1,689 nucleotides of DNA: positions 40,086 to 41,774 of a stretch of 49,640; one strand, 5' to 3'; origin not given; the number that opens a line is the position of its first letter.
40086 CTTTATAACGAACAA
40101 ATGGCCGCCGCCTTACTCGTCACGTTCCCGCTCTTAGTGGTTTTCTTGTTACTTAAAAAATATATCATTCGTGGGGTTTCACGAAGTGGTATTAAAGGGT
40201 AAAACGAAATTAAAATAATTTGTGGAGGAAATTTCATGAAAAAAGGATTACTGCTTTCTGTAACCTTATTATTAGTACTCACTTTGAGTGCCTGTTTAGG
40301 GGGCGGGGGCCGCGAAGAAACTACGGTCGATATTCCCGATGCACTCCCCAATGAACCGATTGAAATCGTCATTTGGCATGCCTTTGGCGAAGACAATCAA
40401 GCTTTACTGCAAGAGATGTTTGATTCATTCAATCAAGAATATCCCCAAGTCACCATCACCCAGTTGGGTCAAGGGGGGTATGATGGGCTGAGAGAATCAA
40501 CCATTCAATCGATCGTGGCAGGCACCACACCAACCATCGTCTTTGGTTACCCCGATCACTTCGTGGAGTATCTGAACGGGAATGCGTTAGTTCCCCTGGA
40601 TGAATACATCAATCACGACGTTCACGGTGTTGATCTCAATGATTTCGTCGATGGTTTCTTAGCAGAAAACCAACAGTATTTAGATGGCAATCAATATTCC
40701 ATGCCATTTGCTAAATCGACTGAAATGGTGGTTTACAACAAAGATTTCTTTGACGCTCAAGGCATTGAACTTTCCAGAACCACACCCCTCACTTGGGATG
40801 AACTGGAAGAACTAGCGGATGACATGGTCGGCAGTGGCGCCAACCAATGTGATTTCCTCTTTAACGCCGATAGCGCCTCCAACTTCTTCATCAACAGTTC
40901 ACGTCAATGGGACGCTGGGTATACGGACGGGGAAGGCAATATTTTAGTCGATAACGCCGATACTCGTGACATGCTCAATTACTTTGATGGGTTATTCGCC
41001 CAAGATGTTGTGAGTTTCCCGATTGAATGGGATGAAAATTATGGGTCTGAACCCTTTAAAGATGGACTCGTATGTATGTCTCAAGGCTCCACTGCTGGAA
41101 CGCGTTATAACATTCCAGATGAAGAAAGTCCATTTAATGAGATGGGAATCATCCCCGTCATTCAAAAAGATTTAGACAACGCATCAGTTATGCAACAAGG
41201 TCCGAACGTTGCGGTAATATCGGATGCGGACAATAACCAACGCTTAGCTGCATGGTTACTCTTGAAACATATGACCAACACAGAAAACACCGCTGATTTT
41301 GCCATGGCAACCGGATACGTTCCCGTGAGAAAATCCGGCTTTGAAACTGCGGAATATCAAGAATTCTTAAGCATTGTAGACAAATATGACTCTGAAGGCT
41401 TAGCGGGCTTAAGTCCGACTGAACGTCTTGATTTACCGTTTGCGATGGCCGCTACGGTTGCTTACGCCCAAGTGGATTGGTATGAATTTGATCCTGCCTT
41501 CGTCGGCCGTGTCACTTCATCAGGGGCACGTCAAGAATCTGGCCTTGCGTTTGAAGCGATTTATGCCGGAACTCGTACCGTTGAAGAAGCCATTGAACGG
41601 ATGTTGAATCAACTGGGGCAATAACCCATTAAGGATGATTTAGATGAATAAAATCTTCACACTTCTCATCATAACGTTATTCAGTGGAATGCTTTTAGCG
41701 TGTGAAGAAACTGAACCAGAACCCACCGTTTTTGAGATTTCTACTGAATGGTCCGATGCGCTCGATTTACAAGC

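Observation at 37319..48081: Candidate surface locus for nucleic-acid capture, cleavage, import and finishing: CUT1 ABC importer + three lipoproteins + two DHH nucleases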

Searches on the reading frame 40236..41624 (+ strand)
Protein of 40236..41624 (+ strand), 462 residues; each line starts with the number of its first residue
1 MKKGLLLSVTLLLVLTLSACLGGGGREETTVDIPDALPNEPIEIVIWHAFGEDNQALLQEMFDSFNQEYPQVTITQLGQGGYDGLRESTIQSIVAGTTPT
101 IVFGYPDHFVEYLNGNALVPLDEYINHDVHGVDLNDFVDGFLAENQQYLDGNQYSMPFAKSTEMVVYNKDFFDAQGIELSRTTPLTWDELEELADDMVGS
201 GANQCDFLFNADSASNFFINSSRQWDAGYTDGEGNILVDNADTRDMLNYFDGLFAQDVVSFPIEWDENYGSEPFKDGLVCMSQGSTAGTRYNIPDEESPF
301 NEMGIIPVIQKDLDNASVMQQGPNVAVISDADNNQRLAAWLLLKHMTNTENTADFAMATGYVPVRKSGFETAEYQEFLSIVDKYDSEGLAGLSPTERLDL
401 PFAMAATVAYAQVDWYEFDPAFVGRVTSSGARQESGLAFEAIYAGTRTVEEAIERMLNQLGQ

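Call 4: search_protein_families(library=pfam, proteins=[window:40236-41624:+], max_evalue=0.01)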
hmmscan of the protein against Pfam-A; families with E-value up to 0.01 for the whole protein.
window:40236-41624:+ (462 aa): 2 families
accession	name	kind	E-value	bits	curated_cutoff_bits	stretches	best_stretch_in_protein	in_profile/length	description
PF13416.11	SBP_bac_8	-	1.1e-35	124.2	27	1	60-376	1-273/279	Bacterial extracellular solute-binding protein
PF01547.30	SBP_bac_1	-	7.1e-22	79.2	26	1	55-352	7-306/307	Bacterial extracellular solute-binding protein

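Call 5: search_protein_families(library=ncbifam, proteins=[window:40236-41624:+], max_evalue=0.01)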
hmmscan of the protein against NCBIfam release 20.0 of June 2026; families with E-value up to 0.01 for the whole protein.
window:40236-41624:+ (462 aa): 4 families
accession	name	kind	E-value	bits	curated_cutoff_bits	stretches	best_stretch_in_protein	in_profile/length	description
NF008211.0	PRK10974.1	equivalog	3.8e-18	65.3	411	1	43-378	28-365/439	sn-glycerol-3-phosphate ABC transporter substrate-binding protein UgpB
TIGR03850.1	bind_CPR_0540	equivalog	1.4e-10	40.3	299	1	10-197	10-191/437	carbohydrate ABC transporter substrate-binding protein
NF045826.1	lipo_P68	equivalog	3.7e-08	32.3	200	1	5-170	8-171/669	P68 family surface lipoprotein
TIGR03851.1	chitin_NgcE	equivalog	0.0021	17.1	399.65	1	116-217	114-211/450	N-acetylglucosamine/diacetylchitobiose ABC transporter substrate-binding protein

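Call 14: find_homologous_proteins(query=window:40236-41624:+)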
Query window:40236-41624:+ (462 aa): 194 proteins with E <= 0.001 among 8000 candidates; the best 120 are listed.
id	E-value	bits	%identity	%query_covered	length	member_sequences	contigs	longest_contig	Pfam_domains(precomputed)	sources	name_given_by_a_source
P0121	0.0e+0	1009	95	100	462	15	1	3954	PF13416.12,PF01547.31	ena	-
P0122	1.5e-298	1008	95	100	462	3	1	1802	PF13416.12,PF01547.31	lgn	-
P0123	4.2e-293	990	94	100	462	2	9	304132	PF13416.12,PF01547.31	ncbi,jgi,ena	-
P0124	7.3e-270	913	85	100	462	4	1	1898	PF13416.12,PF01547.31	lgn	-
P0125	4.2e-261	885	83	100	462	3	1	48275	PF13416.12,PF01547.31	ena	-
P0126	3.2e-235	799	76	100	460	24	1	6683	PF13416.12,PF01547.31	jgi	jgi:multiple sugar transport system substrate-binding protein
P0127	3.5e-233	793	76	100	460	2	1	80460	PF13416.12,PF01547.31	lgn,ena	-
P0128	1.3e-223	761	71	100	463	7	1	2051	PF13416.12,PF01547.31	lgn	-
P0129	4.1e-221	753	70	100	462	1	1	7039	PF13416.12,PF01547.31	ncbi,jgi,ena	jgi:multiple sugar transport system substrate-binding protein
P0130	9.0e-220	748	74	100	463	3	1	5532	PF13416.12,PF01547.31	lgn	-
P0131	1.2e-218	745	69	100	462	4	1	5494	PF13416.12,PF01547.31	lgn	-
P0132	7.3e-218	742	72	100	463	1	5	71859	PF13416.12,PF01547.31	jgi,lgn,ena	-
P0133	2.5e-208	711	68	100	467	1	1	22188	PF13416.12,PF01547.31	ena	-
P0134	2.0e-204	698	70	100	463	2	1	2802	PF13416.12,PF01547.31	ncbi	-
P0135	5.9e-203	693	67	100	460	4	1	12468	PF13416.12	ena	-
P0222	4.4e-124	433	46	100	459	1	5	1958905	PF13416.12,PF01547.31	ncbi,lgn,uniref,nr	ncbi:extracellular solute-binding protein [Candidatus Xianfuyuplasma coldseepsis]|uniref:Extracellul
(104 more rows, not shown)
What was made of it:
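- JGI names the SBP relatives 'multiple sugar transport' (call 14).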

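Call 16: find_related_loci(query=A1, collection=genome_contigs, flank=10000)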
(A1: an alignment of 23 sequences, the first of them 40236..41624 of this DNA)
Query A1 (462 aa) in genome_contigs; peptide patterns used: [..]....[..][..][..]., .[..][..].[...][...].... (x = any residue, [..] = any of these).
267 stretches matched a pattern; 246 encode a relative of the query (tblastn E <= 1e-3); the best 80 are kept; 79 distinct loci.
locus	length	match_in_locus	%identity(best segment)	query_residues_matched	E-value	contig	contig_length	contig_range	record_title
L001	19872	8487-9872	94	1-462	0e+0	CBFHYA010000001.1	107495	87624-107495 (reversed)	MAG: Candidatus Izemoplasmataceae bacterium isolate AGTU_53_bin_26_strict genome assembly, contig: AGTU_53_bin_26_strict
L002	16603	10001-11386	94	1-462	0e+0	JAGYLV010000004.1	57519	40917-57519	Bacterium isolate M50B102 4, whole genome shotgun sequence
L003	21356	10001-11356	65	1-462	0e+0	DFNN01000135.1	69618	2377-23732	MAG TPA_asm: Bacillales bacterium UBA3566 UBA3566_contig_163, whole genome shotgun sequence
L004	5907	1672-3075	63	1-462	0e+0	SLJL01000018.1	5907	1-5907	MAG: Candidatus Izimaplasma bacterium isolate CSSed165cm_237 CSSed16-5cm-65775, whole genome shotgun sequence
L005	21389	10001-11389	60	1-462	0e+0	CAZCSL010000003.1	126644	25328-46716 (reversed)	MAG TPA_asm: uncultured Candidatus Izemoplasmatales bacterium isolate binchicken_co32_235 genome assembly, contig: NODE_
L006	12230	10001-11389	61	1-462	0e+0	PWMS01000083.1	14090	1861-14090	MAG: Mollicutes bacterium isolate CSSed10_287 CS-Sed10-C9613, whole genome shotgun sequence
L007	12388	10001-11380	58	1-461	3e-176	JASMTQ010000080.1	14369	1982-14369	MAG: Bacillales bacterium isolate GSC-VFA-60_REP14 CoA_60C_k149_47075, whole genome shotgun sequence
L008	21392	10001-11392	58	1-460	5e-171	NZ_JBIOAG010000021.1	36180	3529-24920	Liberiplasma polymorphum strain C05PYG 21, whole genome shotgun sequence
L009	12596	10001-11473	58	1-461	5e-170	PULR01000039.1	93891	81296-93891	MAG: Mollicutes bacterium isolate B1Sed10_40m B1-Sed10-C64, whole genome shotgun sequence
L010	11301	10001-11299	56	1-434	7e-163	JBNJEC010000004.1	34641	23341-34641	MAG: Bacillota bacterium isolate Y23_30dBSd4.bin.77 NODE_278_length_34641_cov_17.257484, whole genome shotgun sequence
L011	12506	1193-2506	56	15-462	8e-163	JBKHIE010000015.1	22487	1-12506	MAG: Candidatus Izemoplasmataceae bacterium isolate D1M13_20 NODE_569_length_22487_cov_5.855519, whole genome shotgun se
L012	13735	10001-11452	56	1-462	4e-162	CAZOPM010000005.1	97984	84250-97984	MAG TPA_asm: uncultured Candidatus Izemoplasmatales bacterium isolate binchicken_co32_313 genome assembly, contig: NODE_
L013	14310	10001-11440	56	1-462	3e-161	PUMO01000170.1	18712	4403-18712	MAG: Mollicutes bacterium isolate B1Sed10_225 B1-Sed10-C3116, whole genome shotgun sequence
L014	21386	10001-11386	94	1-462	0e+0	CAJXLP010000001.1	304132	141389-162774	MAG TPA_asm: uncultured Tenericutes bacterium isolate SRR4030052_bin.52_MetaBAT_v2.12.1_MAG genome assembly, contig: NOD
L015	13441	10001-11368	52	1-460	2e-158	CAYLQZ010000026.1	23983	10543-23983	MAG TPA_asm: uncultured Candidatus Izemoplasmatales bacterium isolate binchicken_co32_484 genome assembly, contig: NODE_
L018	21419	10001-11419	51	1-460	3e-151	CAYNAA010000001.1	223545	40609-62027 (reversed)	MAG TPA_asm: uncultured Candidatus Izemoplasmatales bacterium isolate SRP252850_co1_199 genome assembly, contig: NODE_17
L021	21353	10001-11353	49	1-460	7e-146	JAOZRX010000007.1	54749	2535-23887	MAG: Candidatus Izemoplasma sp. isolate GMC6.maxbin2.120_sub GMC6_188_length_54749_cov_13.351465, whole genome shotgun s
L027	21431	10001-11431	46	1-461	4e-137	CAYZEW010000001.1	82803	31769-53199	MAG TPA_asm: uncultured Candidatus Izemoplasmatales bacterium isolate binchicken_co256_5 genome assembly, contig: NODE_1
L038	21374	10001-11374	44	1-460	1e-130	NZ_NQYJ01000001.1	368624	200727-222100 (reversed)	Candidatus Izimoplasma sp. ZiA1 scaffold_0, whole genome shotgun sequence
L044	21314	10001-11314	47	31-460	2e-127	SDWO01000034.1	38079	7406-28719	MAG: Candidatus Izemoplasma acidinucleici isolate MAG-BB-5 scaffold_255, whole genome shotgun sequence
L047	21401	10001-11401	41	27-460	1e-107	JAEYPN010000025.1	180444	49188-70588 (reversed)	MAG: Bacillota bacterium isolate OH_CBB_198 k127_1385482, whole genome shotgun sequence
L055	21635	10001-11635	36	1-460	2e-92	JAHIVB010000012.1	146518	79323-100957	MAG: Bacillota bacterium isolate MM_PC_MetaG.mb.5 MM_PC_MetaG.mb.5_k141_1276545, whole genome shotgun sequence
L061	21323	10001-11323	38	24-459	3e-86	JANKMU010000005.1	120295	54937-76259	MAG: Tenericutes bacterium isolate M17C-02 NODE_5_length_120295_cov_5.615070, whole genome shotgun sequence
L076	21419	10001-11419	36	15-459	2e-82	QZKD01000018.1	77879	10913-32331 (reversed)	MAG: Acholeplasma sp. isolate SURF_22 Ga0104751_1000319, whole genome shotgun sequence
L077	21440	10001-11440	35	1-460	3e-82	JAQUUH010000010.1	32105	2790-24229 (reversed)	MAG: Bacilli bacterium isolate STD2_139 NODE_4858_length_32105_cov_13.795265_Sandtown_D2, whole genome shotgun sequence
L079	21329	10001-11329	38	32-453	4e-81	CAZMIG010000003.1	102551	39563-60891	MAG TPA_asm: uncultured Mariniplasma sp. isolate SRP178699_co1_599 genome assembly, contig: NODE_115_length_102551_cov_1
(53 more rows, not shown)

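Call 20: search_solved_structures(query=window:40236-41624:+, max_evalue=0.001)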
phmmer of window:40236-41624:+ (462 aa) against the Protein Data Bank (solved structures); distinct sequences matched with E-value up to 0.001: 40.
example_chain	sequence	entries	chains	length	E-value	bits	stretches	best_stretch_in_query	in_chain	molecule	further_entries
4mfi_A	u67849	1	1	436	1.5e-17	66.9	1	42-379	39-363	Sn-glycerol-3-phosphate ABC transporter substrate-binding protein UspB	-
6r1b_B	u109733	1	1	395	1.8e-17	66.6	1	46-379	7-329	Putative Sn-glycerol-3-phosphate-binding lipoprotein UgpB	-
6r1b_A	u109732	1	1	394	1.8e-17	66.6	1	46-379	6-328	Putative Sn-glycerol-3-phosphate-binding lipoprotein UgpB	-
6r1b_D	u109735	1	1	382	9.5e-17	64.2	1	46-372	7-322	Putative Sn-glycerol-3-phosphate-binding lipoprotein UgpB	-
6r1b_C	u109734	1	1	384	9.7e-17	64.2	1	46-372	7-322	Putative Sn-glycerol-3-phosphate-binding lipoprotein UgpB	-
7c0x_A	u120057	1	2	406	6.8e-16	61.4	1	44-378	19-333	Sugar ABC transporter, periplasmic sugar-binding protein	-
7c0f_A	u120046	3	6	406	7e-16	61.4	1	44-378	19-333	Sugar ABC transporter, periplasmic sugar-binding protein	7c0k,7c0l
7c0v_A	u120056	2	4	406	8.4e-16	61.1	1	44-378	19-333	Sugar ABC transporter, periplasmic sugar-binding protein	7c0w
7c16_A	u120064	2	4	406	1.6e-15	60.2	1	44-378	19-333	Sugar ABC transporter, periplasmic sugar-binding protein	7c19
7c0t_A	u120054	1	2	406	1.8e-15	60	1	44-378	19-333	Sugar ABC transporter, periplasmic sugar-binding protein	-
7c0u_A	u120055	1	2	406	1.8e-15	60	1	44-378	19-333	Sugar ABC transporter, periplasmic sugar-binding protein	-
7c0y_A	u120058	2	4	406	2e-15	59.9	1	44-378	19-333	Sugar ABC transporter, periplasmic sugar-binding protein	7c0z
7c0o_A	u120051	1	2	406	2.5e-15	59.5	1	44-378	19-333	Sugar ABC transporter, periplasmic sugar-binding protein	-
7c0r_A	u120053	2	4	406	3.4e-15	59.1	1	44-378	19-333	Sugar ABC transporter, periplasmic sugar-binding protein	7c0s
7c14_A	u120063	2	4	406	4.6e-15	58.7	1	44-378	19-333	Sugar ABC transporter, periplasmic sugar-binding protein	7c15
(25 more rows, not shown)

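Call 31: search_protein_families(library=pfam, proteins=[L044:13284-16433:+, L008:13830-17240:+, L027:12952-17346:+, L003:13787-16726:+, L038:12625-16068:+, L061:11450-16036:+, L076:13112-16810:+, L005:12380-14290:+], max_evalue=0.01)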
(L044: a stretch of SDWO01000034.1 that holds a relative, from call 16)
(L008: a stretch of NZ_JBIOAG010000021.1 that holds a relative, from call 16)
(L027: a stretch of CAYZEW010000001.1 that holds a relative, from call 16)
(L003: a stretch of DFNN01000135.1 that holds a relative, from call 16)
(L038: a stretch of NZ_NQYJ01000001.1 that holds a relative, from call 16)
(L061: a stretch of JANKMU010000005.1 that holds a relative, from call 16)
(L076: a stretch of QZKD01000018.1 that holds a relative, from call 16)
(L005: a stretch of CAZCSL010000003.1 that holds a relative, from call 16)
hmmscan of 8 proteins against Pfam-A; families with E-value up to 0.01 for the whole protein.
L044:13284-16433:+ (1049 aa): 3 families
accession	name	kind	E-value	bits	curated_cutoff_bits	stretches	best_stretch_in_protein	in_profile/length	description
PF20578.4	aBig_2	-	7.5e-40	135.1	27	3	774-856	4-88/89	Atrophied bacterial Ig domain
PF00932.25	LTD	-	1.1e-08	35.8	34.3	1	862-970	4-95/109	Lamin Tail Domain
PF13509.12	S1_2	-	2e-05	25.1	21.8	0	53-89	9-46/61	S1 domain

L008:13830-17240:+ (1136 aa): 2 families
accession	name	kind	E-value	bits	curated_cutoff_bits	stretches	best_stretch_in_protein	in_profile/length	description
PF20578.4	aBig_2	-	2.8e-64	213.4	27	4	599-681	3-88/89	Atrophied bacterial Ig domain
PF18998.6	Flg_new_2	-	0.0021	18.4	23.6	1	334-383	16-66/73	Divergent InlB B-repeat domain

L027:12952-17346:+ (1464 aa): 2 families
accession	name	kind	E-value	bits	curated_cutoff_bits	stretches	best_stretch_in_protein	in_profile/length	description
PF20578.4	aBig_2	-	9.2e-85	279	27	6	44-116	16-88/89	Atrophied bacterial Ig domain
PF00932.25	LTD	-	1.9e-16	60.8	34.3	1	1301-1406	6-107/109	Lamin Tail Domain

L003:13787-16726:+ (979 aa): 2 families
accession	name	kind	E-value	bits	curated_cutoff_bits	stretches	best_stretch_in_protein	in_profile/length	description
PF20578.4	aBig_2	-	4.4e-36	123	27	2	35-117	1-88/89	Atrophied bacterial Ig domain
PF13742.12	tRNA_anti_2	-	9.1e-07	29.5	27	0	598-673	9-94/95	OB-fold nucleic acid binding domain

L038:12625-16068:+ (1147 aa): 2 families
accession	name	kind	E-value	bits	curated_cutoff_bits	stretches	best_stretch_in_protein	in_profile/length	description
PF20578.4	aBig_2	-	6.3e-54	180.2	27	4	45-115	18-88/89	Atrophied bacterial Ig domain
PF00932.25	LTD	-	1.6e-11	45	34.3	1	956-1078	6-106/109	Lamin Tail Domain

L061:11450-16036:+ (1528 aa): 2 families
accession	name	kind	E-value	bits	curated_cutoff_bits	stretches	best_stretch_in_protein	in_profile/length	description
PF20578.4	aBig_2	-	6.9e-87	285.8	27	6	36-118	1-87/89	Atrophied bacterial Ig domain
PF00932.25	LTD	-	4e-10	40.5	34.3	1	1353-1458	5-94/109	Lamin Tail Domain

L076:13112-16810:+ (1232 aa): 2 families
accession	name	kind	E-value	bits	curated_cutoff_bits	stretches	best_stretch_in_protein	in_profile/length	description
PF20578.4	aBig_2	-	1.7e-79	262.1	27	5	36-119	1-88/89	Atrophied bacterial Ig domain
PF00932.25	LTD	-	6.4e-31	107.4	34.3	2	1071-1176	5-107/109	Lamin Tail Domain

L005:12380-14290:+ (636 aa): 2 families
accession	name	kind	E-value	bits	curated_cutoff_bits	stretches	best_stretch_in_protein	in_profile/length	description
PF20578.4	aBig_2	-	1.1e-16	60.8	27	2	331-413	5-87/89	Atrophied bacterial Ig domain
PF18942.5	DUF5689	-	0.0019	18.6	28.6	0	433-502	27-95/217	Family of unknown function (DUF5689)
